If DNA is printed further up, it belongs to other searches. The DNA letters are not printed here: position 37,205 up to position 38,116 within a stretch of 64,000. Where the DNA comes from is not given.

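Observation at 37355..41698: Accessory island: T5orf172 nuclease-like protein + membrane-anchored VWA protein + SNF2/SWIM helicase with convergent Dam methylase, a candidate uncharacterised defence-type system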

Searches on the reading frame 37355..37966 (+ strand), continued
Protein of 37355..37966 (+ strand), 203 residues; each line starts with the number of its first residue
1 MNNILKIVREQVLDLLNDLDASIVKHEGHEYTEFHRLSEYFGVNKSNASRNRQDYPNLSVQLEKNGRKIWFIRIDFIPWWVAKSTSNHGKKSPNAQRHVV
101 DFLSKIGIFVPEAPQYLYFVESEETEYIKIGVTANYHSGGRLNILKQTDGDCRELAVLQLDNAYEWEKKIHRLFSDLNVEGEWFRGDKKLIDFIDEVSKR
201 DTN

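Call 70: find_related_loci(query=window:37355-37966:+, collection=viral_contigs, flank=6000)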
Query window:37355-37966:+ (203 aa) in viral_contigs; peptide patterns used: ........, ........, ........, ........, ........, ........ (x = any residue, [..] = any of these).
2 stretches matched a pattern, but none encodes a relative of the query by tblastn (E <= 1e-3).
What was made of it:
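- Closest known: Free-standing T5orf172. Different: It is chromosomal in a bacterium rather than in a phage, and no match was found in IMG/VR (call 70).
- Tried and rejected: An IMG/VR scan for T5orf172 found nothing (call 70).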

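Call 73: predict_structure(alignment_id=A2)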
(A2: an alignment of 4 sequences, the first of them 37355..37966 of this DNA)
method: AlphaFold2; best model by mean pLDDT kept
length: 203 residues; sequences in the alignment: 4
mean_pLDDT: 70.2   pTM: 0.48
mean pLDDT of the five models: 70.2, 48.1, 42.4, 35.0, 34.5
residues with pLDDT >= 90: 2; 70-90: 115; 50-70: 65; < 50: 21
segments of 3 or more residues with pLDDT < 50: 49-54, 88-90, 109-113, 178-181
pLDDT, mean of each block of 10 residues (from residue 1): 65 87 87 83 60 59 84 79 59 74 66 65 80 59 60 76 69 59 68 75 43
secondary structure, 60 per line:
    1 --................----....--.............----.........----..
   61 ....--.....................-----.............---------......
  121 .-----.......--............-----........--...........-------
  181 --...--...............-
elements in order: H3-18 E23-26 E29-33 H34-41 H46-54 E59-64 E67-73 H74-87 H93-105 E115-121 E127-133 H136-147 E153-160 H163-173 E183-185 H188-202

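Call 78: fold_search(model_id=the predicted structure, library=pdb)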
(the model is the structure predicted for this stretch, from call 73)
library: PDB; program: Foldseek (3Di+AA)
matches with E <= 10: 648; with E <= 0.001: 0
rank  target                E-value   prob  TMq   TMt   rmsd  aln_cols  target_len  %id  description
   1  7o72_W                7.5e-02  0.20  0.20  0.15  16.2       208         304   15  Yeast RNA polymerase II transcription pre-initiation complex with closed promoter DNA (released 2021-06-16)
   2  6qj6_A                1.3e-01  0.35  0.19  0.16  16.2       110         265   15  The structure of Trehalose-6-phosphatase from Burkholderia pseudomallei (released 2020-01-15)
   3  5vxj_C                1.4e-01  0.14  0.14  0.11  18.0       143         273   13  2.50 A resolution structure of IpaD from Shigella flexneri in complex with single-domain antibody JMK-E3 (released 2017-08-30)
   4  5vxj_G                1.6e-01  0.14  0.14  0.11  18.5       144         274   14  2.50 A resolution structure of IpaD from Shigella flexneri in complex with single-domain antibody JMK-E3 (released 2017-08-30)
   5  8r7e_F                1.9e-01  0.23  0.17  0.06  15.6       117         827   11  MutSbeta bound to compound CHDI-00898647 in the canonical DNA-mismatch bound form (released 2024-11-27)
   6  8v5c_A                1.9e-01  0.07  0.13  0.13  19.0       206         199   11  IpaD (122-321) Bound to Deoxycholate (released 2024-08-21)
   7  8raw_B                2.1e-01  0.18  0.17  0.05  15.2       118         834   14  The crystal structure of DNA-bound human MutSbeta (MSH2/MSH3_G901D) in the canonical mismatch bound conformation with  (released 2025-06-11)
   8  8isi_B                2.1e-01  0.04  0.10  0.05  18.9       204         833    7  Photochromobilin-free form of Arabidopsis thaliana phytochrome A - apo-AtphyA (released 2023-08-09)
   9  5vxj_A                2.3e-01  0.11  0.14  0.11  18.5       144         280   14  2.50 A resolution structure of IpaD from Shigella flexneri in complex with single-domain antibody JMK-E3 (released 2017-08-30)
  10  8rau_A                2.3e-01  0.10  0.17  0.05  28.1       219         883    9  The crystal structure of DNA-bound human MutSbeta (MSH2/MSH3) in the canonical mismatch bound conformation with ADP bo (released 2025-06-11)
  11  2laf_MODEL_1_A        2.4e-01  0.20  0.17  0.24  11.9       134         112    8  NMR solution structure of the N-terminal domain of the E. coli lipoprotein BamC (released 2011-06-01)
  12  8rav_A                2.4e-01  0.10  0.16  0.05  26.4       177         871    8  The crystal structure of DNA-bound human MutSbeta (MSH2/MSH3) in the canonical mismatch bound conformation with ADP bo (released 2025-06-11)
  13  8rb1_A                2.4e-01  0.09  0.15  0.05  28.4       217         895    9  The crystal structure of DNA-bound human MutSbeta (MSH2_K675R/MSH3_K902R) in the canonical mismatch bound conformation (released 2025-06-11)
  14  8r7e_B                2.7e-01  0.18  0.17  0.05  15.3       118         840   13  MutSbeta bound to compound CHDI-00898647 in the canonical DNA-mismatch bound form (released 2024-11-27)
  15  5vxl_A                2.7e-01  0.13  0.14  0.11  18.3       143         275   12  2.80 A resolution structure of IpaD from Shigella flexneri in complex with single-domain antibody JPS-G3 (released 2017-08-30)
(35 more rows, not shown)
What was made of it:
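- On T5orf172 homing-endonuclease-like genes: The AF2 model shows a helix/hairpin pattern, but mean pLDDT is 70 with four poor models, and Foldseek finds nothing below E 0.07 (calls 73, 78).
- Tried and rejected: Foldseek against the PDB returned nothing below E 0.07 (calls 73, 78).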

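Call 79: search_solved_structures(query=L084:14137-15279:-, max_evalue=1)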
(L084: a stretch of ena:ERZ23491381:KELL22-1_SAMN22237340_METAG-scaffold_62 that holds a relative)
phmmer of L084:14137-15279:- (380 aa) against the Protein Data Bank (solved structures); distinct sequences matched with E-value up to 1: 0.
